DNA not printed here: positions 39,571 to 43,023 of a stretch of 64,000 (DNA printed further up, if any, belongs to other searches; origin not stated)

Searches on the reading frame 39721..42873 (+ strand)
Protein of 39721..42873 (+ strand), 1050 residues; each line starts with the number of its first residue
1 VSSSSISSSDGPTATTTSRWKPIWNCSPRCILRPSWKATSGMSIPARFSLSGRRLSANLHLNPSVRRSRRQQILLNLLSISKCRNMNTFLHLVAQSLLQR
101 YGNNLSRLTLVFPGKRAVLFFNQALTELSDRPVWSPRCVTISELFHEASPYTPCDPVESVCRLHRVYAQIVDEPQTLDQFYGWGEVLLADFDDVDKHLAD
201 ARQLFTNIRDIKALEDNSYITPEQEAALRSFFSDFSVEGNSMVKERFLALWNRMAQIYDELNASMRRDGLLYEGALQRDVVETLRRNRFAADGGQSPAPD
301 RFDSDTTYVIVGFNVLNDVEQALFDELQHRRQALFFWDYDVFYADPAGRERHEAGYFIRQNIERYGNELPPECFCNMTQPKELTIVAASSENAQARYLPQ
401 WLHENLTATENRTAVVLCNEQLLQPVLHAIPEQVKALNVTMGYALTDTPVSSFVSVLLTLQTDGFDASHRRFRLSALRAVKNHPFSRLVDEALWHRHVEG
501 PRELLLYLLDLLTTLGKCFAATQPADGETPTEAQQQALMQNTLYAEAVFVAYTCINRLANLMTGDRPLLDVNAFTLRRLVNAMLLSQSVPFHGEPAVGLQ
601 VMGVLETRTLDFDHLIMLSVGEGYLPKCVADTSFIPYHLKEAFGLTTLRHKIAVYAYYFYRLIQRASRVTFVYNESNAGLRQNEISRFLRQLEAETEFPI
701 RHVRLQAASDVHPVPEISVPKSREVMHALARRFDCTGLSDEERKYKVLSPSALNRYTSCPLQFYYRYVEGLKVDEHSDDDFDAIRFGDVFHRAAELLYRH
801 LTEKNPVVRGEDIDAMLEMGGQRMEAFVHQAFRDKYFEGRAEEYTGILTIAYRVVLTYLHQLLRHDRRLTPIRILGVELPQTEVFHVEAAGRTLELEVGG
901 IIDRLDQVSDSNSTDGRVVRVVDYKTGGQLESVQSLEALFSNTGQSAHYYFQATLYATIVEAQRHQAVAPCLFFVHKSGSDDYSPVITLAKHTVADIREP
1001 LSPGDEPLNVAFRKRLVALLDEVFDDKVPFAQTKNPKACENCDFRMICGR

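Call 97: search_protein_families(library=pfam, proteins=[window:39721-42873:+])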
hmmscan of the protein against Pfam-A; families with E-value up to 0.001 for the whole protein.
window:39721-42873:+ (1050 aa): 1 family
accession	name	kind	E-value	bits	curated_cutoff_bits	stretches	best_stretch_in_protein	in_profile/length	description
PF12705.13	PDDEXK_1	-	7.6e-33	114.9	22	1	748-1048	2-246/247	PD-(D/E)XK nuclease superfamily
